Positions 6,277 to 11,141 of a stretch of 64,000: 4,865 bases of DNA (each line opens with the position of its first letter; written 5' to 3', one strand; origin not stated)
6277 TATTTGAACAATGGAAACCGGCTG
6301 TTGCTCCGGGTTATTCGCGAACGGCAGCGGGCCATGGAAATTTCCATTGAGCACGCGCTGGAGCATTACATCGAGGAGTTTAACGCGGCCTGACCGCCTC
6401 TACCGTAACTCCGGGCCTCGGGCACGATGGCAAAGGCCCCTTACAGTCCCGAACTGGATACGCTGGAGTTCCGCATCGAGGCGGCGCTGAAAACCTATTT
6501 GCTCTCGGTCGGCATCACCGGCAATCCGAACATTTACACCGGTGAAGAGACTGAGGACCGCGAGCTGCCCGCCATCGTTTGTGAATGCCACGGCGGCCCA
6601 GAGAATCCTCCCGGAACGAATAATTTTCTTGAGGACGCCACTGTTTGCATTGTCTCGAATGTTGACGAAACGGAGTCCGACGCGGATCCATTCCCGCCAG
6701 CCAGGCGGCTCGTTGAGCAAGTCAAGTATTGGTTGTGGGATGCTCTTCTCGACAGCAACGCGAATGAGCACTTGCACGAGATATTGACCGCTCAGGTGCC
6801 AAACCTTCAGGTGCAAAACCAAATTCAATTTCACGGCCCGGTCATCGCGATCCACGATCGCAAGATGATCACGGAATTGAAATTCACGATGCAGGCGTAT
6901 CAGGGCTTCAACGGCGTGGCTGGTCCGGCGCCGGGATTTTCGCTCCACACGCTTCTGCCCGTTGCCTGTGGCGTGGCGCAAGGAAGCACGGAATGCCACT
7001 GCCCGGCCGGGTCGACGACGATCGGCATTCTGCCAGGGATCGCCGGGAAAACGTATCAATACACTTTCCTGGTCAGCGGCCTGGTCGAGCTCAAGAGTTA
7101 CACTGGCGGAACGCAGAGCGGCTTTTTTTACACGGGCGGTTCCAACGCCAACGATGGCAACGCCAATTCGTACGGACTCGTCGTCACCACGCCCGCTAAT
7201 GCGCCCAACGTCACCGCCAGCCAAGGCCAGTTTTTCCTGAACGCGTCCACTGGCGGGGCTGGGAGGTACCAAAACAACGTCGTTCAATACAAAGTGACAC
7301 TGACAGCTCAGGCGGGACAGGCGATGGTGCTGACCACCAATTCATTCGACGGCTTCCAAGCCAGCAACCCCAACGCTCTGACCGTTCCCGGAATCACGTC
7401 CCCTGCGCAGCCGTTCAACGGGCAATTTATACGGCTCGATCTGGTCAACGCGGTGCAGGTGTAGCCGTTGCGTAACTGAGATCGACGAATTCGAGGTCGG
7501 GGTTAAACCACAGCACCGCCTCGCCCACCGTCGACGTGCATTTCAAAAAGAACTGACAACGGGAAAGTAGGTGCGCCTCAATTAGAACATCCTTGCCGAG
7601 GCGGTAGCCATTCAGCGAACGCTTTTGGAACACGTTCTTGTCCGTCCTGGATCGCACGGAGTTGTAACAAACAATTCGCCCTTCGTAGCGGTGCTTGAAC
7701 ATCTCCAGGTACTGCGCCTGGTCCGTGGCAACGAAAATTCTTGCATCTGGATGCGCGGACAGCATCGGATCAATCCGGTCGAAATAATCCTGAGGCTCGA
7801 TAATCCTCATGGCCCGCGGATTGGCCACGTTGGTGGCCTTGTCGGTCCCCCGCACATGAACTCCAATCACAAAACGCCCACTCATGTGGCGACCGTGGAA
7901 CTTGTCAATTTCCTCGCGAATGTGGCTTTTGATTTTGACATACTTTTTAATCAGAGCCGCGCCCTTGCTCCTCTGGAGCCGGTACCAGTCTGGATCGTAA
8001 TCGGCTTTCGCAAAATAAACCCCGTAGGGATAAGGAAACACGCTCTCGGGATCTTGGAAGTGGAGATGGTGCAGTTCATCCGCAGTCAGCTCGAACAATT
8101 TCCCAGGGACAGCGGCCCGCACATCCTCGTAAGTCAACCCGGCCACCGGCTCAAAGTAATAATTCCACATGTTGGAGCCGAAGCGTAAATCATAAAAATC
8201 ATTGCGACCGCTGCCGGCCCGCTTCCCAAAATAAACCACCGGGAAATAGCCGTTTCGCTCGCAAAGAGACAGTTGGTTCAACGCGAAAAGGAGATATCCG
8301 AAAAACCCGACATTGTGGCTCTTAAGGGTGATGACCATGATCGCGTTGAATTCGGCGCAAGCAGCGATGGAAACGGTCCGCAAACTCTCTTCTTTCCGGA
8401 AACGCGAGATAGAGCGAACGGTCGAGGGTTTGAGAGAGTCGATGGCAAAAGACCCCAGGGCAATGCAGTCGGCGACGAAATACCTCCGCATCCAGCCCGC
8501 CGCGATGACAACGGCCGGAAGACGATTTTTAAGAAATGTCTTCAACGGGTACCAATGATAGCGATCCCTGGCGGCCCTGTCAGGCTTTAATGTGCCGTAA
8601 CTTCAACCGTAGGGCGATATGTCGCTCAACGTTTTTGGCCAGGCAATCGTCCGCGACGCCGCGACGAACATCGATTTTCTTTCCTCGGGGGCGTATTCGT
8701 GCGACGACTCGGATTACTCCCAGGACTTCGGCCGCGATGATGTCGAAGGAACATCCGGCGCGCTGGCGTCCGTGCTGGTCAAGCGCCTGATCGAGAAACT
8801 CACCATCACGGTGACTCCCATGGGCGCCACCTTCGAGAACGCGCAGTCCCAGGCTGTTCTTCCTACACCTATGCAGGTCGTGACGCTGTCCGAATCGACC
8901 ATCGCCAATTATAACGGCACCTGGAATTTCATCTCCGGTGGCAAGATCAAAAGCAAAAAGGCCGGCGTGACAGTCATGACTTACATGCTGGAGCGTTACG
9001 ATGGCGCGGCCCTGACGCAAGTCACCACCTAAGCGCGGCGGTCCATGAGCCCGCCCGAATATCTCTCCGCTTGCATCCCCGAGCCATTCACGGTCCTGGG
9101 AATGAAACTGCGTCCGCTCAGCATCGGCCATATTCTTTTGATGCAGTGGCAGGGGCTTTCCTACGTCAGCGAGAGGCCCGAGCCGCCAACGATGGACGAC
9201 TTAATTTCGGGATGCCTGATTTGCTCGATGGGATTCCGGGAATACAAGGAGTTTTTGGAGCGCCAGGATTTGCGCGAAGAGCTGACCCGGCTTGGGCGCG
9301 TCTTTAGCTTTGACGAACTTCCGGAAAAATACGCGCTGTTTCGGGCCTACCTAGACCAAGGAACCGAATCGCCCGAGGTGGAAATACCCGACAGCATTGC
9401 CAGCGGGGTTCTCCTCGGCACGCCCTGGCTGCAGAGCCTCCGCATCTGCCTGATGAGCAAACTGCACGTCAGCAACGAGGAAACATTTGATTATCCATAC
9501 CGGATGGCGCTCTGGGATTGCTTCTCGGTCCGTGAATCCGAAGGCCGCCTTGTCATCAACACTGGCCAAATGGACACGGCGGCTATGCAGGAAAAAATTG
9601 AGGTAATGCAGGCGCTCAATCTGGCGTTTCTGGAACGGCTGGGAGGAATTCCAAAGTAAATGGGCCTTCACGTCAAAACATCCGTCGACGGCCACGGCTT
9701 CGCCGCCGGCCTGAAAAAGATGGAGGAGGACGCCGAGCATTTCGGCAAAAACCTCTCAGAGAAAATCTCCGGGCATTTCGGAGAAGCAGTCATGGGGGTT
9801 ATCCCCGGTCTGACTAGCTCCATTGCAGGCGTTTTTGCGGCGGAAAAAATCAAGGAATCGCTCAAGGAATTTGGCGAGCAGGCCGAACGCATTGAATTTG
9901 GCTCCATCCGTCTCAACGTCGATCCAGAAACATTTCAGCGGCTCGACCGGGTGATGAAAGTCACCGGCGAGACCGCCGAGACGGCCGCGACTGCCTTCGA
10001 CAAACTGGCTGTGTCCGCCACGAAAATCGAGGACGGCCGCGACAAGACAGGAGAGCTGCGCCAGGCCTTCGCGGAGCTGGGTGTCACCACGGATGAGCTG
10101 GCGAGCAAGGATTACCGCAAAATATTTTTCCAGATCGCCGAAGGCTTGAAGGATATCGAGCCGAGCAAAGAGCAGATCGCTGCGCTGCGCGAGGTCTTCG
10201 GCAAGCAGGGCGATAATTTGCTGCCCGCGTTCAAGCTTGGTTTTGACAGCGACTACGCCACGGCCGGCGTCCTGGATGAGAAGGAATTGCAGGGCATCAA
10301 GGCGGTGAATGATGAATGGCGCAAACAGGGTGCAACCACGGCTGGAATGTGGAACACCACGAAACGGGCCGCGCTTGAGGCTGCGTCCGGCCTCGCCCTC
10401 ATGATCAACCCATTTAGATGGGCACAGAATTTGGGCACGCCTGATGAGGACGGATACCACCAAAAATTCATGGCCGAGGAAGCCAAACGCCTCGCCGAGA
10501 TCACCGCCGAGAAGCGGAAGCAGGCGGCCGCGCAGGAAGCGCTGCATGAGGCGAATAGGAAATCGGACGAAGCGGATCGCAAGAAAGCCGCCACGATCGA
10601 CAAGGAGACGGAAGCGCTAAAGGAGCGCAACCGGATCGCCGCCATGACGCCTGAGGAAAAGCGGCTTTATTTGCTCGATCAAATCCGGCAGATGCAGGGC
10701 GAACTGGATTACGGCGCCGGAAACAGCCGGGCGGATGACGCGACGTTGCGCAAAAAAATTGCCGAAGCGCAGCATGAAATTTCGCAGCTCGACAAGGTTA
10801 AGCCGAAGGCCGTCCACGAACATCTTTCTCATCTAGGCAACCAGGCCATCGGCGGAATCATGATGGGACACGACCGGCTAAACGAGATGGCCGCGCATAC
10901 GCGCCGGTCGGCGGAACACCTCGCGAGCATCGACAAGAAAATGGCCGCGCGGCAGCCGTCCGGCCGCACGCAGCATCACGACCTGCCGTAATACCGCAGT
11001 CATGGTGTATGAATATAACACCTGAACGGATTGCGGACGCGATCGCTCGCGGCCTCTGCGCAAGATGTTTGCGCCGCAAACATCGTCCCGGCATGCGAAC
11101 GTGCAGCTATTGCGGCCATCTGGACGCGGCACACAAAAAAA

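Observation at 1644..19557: Conserved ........(C/G)T box at a fixed distance upstream of seven prophage genes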

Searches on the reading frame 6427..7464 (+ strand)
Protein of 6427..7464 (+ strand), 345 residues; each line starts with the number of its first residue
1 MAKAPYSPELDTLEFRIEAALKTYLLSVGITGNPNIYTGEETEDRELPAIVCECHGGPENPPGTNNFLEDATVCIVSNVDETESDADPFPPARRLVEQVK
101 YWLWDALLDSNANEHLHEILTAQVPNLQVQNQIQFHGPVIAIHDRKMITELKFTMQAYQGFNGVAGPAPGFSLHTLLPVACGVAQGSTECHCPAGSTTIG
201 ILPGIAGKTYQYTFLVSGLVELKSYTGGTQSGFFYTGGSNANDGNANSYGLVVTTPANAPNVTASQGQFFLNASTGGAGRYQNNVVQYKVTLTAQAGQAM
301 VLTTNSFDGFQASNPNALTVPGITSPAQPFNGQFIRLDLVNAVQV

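Call 7: search_protein_families(library=phrogs, proteins=[window:6427-7464:+], max_evalue=0.001)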
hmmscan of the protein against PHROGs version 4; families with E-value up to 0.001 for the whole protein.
window:6427-7464:+ (345 aa): 0 families

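Call 13: search_protein_families(library=pfam, proteins=[window:6427-7464:+], max_evalue=0.01)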
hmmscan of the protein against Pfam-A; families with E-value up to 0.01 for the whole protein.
window:6427-7464:+ (345 aa): 1 family
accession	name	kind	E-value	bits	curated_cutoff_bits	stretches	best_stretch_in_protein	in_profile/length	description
PF24532.2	FIBL-2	-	0.0093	16.1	27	0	185-196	8-19/30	Fibulin-2 domain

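Call 14: find_related_loci(query=window:6427-7464:+, collection=genome_contigs, flank=10000)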
Query window:6427-7464:+ (345 aa) in genome_contigs; peptide patterns used: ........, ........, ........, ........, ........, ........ (x = any residue, [..] = any of these).
100 stretches matched a pattern; 24 encode a relative of the query (tblastn E <= 1e-3); 24 distinct loci.
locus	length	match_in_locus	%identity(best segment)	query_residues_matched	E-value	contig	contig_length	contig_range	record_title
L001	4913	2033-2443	36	197-344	2e-17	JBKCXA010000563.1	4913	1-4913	MAG: Prosthecobacter sp. isolate samp_2051_metabat2_191 samp_2051_863312, whole genome shotgun sequence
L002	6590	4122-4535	36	197-345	5e-17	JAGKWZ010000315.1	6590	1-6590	MAG: Verrucomicrobiaceae bacterium isolate P8_D7_6 P8_D7_6_1345, whole genome shotgun sequence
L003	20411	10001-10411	35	197-344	8e-17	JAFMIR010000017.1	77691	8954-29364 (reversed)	MAG: Prosthecobacter sp. isolate DEBay_Sum019D_L_G_10 NODE_130_length_77691_cov_10.511554, whole genome shotgun sequence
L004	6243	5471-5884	33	197-345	5e-16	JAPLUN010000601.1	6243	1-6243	MAG: Verrucomicrobia bacterium isolate LacPavin_0920_WC90_MAG_59_8 LacPavin_0920_WC90_scaffold_290355, whole genome shot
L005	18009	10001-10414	33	197-345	8e-16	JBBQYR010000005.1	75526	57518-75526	MAG: Chthoniobacterales bacterium isolate Co_metawrap_2172 Cmw_2172_k141_3137181_length_75526_cov_11.9994, whole genome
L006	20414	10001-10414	33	197-345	1e-15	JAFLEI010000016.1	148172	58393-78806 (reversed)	MAG: Verrucomicrobia bacterium isolate UWPOB_VERRUCO4 gnl_X_EBJCEAFM_16, whole genome shotgun sequence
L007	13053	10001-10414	32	197-345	2e-15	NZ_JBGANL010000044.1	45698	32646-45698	MAG: Prosthecobacter sp. isolate MAG_MBR_H10.39 MBRH10-39_opera_contig_2983, whole genome shotgun sequence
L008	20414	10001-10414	33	197-345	2e-15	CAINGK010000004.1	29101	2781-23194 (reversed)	MAG: uncultured Verrucomicrobia bacterium isolate AM-lipid-02-D2_bin-0333 genome assembly, contig: bin-0333:004/237, who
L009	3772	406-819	34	197-345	2e-15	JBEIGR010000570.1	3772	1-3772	MAG: Verrucomicrobiaceae bacterium isolate Sample-102-S76-bin-161 Sample_102_S76-bin_161-k141_1924116, whole genome shot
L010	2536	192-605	33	197-345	3e-15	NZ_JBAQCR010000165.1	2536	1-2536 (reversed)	MAG: Prosthecobacter sp. isolate MFD12010_ilm_asm_bin26 k127_26488, whole genome shotgun sequence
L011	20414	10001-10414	32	197-345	4e-15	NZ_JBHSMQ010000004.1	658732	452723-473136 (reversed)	Prosthecobacter fluviatilis strain KACC 12649 spades_K_17_127_4, whole genome shotgun sequence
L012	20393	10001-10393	34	204-345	6e-15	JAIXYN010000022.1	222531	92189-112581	MAG: Verrucomicrobiaceae bacterium isolate D8_MAG_00016 pond_D8_MAG_00016_000000000072, whole genome shotgun sequence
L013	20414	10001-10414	32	197-345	1e-14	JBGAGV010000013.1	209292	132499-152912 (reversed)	MAG: Chthoniobacteraceae bacterium isolate MAG_MBR_H125.92 MBRH125-92_opera_contig_415, whole genome shotgun sequence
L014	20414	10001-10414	31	197-345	1e-14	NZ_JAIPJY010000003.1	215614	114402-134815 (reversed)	MAG: Prosthecobacter sp. isolate Tobar12.5m-G46 Tobar12-5m-C35, whole genome shotgun sequence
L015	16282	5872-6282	33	197-344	1e-14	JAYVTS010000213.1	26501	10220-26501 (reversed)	MAG: Verrucomicrobiota bacterium isolate GL74_UP_concoct_47 GL74_UP_concoct_47_212, whole genome shotgun sequence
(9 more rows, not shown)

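Call 15: find_related_loci(query=window:6427-7464:+, collection=viral_contigs, flank=10000)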
Query window:6427-7464:+ (345 aa) in viral_contigs; peptide patterns used: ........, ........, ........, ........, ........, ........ (x = any residue, [..] = any of these).
7 stretches matched a pattern, but none encodes a relative of the query by tblastn (E <= 1e-3).

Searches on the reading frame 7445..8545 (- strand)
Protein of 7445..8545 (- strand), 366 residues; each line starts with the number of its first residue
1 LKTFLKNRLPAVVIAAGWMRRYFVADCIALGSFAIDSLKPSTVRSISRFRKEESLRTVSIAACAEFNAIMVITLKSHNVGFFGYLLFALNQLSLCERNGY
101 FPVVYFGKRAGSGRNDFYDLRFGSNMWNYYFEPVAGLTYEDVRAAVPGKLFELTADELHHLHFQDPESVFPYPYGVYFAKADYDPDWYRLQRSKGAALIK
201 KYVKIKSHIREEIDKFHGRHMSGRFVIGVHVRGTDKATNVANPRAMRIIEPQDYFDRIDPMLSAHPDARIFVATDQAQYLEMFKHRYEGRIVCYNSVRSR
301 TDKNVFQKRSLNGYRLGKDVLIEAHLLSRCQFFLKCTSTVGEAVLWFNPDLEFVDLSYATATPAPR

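Call 87: search_protein_families(library=pfam, proteins=[window:7445-8545:-], max_evalue=0.01)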
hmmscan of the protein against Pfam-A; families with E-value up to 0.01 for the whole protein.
window:7445-8545:- (366 aa): 2 families
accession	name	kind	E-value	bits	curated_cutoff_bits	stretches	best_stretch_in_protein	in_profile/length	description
PF19745.5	FUT8_N_cat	-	1e-08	34.9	27.6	1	198-337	332-467/499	Alpha-(1,6)-fucosyltransferase N- and catalytic domains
PF05830.17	NodZ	-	1.9e-07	30.7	28.3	1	201-338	144-283/322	Nodulation protein Z (NodZ)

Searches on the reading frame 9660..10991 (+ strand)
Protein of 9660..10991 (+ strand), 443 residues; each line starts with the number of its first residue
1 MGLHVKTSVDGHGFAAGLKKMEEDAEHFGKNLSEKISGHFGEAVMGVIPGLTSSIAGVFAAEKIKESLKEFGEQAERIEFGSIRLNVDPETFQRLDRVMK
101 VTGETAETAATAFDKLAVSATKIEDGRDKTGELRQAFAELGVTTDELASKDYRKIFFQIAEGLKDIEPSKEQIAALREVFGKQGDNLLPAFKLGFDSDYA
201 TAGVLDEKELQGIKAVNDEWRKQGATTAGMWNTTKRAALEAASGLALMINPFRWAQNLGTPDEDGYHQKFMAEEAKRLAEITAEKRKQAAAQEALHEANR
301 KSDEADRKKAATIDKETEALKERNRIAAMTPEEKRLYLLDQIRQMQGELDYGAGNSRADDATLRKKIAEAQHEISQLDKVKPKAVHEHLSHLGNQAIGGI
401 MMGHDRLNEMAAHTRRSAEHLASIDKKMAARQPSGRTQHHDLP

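Call 8: search_protein_families(library=phrogs, proteins=[window:9660-10991:+], max_evalue=0.001)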
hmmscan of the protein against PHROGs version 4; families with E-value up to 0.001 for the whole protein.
window:9660-10991:+ (443 aa): 3 families
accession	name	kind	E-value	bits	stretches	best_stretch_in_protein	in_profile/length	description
phrog_9483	-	tail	2e-09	37.6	1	2-195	6-186/657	tail length tape measure protein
phrog_2276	-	tail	1.3e-07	31.7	1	13-183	45-210/673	tail length tape measure protein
phrog_3981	-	tail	0.00022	21.5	1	100-246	74-218/584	tail length tape measure protein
